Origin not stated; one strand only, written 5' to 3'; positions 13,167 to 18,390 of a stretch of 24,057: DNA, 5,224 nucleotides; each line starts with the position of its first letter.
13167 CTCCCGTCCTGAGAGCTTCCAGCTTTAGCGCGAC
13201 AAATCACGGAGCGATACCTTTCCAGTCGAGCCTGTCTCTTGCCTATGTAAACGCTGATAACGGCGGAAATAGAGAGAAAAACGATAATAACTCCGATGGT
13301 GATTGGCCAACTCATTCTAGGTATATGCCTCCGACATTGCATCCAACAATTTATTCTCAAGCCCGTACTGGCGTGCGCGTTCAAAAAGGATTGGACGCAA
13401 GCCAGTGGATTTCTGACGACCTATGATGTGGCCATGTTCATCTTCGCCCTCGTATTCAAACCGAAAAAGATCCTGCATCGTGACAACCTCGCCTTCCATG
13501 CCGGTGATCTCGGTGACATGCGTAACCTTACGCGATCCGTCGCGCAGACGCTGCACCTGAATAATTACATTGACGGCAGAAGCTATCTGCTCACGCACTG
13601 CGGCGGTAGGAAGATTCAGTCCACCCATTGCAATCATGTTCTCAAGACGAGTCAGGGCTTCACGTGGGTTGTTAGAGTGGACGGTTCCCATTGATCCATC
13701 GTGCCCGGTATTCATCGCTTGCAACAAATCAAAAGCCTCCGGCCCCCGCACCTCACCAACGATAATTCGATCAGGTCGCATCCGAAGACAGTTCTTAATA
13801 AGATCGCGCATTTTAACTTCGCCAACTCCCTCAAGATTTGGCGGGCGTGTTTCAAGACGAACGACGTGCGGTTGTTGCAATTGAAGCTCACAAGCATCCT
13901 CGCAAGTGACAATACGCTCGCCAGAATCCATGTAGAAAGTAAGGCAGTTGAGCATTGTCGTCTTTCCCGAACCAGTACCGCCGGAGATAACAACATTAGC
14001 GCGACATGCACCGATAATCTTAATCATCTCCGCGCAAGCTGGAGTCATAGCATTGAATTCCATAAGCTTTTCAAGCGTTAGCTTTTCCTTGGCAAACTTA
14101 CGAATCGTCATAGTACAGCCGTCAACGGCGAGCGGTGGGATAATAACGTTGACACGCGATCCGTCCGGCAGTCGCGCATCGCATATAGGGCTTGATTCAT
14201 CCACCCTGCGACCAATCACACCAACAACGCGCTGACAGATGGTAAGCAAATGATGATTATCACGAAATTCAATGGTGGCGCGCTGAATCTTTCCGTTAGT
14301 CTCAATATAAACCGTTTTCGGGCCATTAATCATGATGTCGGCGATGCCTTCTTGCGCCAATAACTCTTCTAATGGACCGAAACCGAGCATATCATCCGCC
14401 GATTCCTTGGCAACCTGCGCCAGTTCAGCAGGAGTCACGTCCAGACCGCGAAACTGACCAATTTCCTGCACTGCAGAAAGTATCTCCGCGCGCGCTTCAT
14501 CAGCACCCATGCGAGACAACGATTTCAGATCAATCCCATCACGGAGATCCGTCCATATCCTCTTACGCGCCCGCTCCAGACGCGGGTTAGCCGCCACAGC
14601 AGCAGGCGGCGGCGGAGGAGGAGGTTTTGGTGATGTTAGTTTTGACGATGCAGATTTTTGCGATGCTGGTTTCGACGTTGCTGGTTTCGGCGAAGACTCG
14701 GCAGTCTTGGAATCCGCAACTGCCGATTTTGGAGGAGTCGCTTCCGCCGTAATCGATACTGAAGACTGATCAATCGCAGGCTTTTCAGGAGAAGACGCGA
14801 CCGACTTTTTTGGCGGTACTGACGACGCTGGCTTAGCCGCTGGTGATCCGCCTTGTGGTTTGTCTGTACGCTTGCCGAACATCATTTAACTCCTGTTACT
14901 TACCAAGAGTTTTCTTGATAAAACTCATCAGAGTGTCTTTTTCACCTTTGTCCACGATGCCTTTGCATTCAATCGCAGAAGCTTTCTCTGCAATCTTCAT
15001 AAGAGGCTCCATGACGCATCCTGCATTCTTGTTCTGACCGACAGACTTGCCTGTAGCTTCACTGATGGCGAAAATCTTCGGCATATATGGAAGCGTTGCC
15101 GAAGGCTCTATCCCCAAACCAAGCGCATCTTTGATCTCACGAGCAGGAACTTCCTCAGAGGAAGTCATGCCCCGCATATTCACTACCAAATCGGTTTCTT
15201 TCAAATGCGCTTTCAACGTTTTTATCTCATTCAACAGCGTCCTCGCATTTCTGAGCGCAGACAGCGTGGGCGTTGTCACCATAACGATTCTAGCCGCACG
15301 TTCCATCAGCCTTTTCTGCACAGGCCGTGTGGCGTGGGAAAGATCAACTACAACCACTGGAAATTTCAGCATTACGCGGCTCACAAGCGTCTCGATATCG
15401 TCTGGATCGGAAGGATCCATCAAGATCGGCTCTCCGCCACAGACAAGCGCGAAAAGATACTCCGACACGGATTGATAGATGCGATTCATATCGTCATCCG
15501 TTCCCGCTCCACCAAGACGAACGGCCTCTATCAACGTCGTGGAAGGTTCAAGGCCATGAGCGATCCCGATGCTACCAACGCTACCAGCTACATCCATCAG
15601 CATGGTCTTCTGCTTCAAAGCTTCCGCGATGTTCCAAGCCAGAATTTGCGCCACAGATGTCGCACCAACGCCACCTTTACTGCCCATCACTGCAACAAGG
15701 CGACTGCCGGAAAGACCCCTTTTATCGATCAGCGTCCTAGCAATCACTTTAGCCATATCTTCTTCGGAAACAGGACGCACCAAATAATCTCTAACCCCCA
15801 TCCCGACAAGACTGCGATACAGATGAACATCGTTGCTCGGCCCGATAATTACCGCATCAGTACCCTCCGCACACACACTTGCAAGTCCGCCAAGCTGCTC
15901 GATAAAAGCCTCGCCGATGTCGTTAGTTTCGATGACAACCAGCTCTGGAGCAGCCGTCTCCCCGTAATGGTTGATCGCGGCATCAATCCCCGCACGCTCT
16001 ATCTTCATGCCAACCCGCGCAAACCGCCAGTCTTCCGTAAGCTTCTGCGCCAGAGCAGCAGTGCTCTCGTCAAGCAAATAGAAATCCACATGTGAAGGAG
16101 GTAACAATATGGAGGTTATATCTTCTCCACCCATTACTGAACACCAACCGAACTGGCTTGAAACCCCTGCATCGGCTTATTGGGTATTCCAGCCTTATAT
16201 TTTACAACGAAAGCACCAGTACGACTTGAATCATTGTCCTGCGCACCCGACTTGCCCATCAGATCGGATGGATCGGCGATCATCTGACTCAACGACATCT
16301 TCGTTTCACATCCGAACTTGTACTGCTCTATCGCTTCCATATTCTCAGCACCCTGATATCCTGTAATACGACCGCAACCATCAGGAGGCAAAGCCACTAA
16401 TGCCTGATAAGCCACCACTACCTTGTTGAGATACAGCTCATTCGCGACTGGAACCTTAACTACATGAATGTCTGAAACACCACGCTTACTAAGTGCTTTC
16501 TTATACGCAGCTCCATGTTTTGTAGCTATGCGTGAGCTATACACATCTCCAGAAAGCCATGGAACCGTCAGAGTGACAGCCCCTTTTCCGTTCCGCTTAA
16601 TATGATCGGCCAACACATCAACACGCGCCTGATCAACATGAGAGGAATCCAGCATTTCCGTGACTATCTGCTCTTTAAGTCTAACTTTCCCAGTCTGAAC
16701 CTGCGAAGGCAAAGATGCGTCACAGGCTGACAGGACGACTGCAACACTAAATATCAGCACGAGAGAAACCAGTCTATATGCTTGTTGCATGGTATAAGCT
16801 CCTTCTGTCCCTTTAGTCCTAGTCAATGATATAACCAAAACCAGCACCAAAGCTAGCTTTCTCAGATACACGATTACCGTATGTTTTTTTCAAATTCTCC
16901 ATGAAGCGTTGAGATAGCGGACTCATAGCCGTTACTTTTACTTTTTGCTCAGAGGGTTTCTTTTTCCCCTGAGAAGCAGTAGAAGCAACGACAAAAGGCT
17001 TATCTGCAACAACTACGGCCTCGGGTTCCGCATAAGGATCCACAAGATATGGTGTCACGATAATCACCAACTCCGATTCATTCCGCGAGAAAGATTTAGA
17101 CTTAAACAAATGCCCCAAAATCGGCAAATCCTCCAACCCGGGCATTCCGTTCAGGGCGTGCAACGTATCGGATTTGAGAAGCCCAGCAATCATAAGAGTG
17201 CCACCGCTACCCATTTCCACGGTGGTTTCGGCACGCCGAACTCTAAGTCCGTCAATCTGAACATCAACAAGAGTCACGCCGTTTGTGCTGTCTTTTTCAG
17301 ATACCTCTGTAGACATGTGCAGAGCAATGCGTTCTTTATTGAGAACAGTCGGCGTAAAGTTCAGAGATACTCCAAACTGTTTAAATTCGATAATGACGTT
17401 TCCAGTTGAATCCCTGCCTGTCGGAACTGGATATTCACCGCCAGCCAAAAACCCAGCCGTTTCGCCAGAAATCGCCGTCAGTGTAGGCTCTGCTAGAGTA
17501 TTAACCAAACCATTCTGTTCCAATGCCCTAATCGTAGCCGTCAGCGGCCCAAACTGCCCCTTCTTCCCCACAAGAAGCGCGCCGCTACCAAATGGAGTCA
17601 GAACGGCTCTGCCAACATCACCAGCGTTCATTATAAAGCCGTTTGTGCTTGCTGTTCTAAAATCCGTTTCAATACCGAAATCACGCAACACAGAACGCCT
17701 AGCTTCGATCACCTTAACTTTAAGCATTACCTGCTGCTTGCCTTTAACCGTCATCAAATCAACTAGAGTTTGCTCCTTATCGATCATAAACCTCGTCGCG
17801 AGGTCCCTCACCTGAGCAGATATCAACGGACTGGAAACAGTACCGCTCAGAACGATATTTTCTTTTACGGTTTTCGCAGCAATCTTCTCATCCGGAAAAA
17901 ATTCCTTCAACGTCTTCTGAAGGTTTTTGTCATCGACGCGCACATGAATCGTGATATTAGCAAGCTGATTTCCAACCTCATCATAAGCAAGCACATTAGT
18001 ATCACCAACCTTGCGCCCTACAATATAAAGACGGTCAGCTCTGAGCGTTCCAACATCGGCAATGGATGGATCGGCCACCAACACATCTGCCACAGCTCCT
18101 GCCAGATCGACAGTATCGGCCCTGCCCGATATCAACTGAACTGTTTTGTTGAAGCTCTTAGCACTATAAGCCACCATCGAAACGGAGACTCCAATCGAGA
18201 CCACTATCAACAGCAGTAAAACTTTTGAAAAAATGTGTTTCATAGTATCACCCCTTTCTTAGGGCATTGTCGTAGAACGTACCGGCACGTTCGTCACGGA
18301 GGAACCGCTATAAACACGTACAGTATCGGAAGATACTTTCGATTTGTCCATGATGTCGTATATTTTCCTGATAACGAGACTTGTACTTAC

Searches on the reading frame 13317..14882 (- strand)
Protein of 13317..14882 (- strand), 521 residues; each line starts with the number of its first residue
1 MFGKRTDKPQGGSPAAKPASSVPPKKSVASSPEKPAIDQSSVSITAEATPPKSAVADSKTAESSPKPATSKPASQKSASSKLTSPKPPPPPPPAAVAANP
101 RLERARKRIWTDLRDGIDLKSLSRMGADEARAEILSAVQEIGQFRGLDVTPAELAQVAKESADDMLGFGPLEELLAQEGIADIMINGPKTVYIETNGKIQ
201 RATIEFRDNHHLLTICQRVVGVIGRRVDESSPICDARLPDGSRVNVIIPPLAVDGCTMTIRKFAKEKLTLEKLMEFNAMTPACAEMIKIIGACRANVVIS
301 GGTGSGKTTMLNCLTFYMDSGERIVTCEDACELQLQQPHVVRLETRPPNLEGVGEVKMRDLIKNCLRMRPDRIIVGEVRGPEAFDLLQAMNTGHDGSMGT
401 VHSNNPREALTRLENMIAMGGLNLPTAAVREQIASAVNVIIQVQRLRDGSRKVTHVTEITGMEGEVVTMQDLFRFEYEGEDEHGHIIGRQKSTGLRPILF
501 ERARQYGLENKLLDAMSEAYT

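Call 69: search_protein_families(library=pfam, proteins=[window:13317-14882:-], max_evalue=0.00001)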
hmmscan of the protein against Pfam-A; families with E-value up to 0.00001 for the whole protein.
window:13317-14882:- (521 aa): 1 family
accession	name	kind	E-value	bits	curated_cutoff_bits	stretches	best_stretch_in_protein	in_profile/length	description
PF00437.27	T2SSE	-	1.9e-62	211.5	24.9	1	167-446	4-277/370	Type II/IV secretion system protein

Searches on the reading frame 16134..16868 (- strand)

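Call 69: search_protein_families(library=pfam, proteins=[window:16134-16868:-], max_evalue=0.00001)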
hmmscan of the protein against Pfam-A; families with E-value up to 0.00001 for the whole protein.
window:16134-16868:- (244 aa): 1 family
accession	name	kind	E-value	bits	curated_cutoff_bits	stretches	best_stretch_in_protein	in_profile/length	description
PF09476.15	Pilus_CpaD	-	6.1e-18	65.7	31.1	1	41-225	3-199/200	Pilus biogenesis CpaD protein (pilus_cpaD)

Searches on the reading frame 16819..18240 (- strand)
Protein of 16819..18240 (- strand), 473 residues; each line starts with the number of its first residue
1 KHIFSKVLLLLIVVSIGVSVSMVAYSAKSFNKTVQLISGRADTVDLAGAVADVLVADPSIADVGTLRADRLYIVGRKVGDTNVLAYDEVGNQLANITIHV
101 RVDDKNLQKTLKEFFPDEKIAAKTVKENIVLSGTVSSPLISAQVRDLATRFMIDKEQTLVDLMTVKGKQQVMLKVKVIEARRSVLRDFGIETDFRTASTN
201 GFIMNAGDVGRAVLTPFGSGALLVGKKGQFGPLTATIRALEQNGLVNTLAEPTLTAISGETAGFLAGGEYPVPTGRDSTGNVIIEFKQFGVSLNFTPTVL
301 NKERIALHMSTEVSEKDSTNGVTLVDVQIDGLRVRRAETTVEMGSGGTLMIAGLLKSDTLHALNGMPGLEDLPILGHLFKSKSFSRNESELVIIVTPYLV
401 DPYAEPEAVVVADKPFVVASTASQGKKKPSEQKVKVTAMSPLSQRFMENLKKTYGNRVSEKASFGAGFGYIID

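Call 69: search_protein_families(library=pfam, proteins=[window:16819-18240:-], max_evalue=0.00001)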
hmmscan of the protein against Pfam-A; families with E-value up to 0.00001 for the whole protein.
window:16819-18240:- (473 aa): 2 families
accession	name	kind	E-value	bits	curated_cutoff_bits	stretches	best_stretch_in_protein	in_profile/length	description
PF00263.26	Secretin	-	1.2e-40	139.4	27.5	1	239-401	1-169/169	Bacterial type II and III secretion system protein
PF13629.12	T2SS-T3SS_pil_N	-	9.3e-17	60.9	23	1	32-100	3-71/72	Pilus formation protein N terminal region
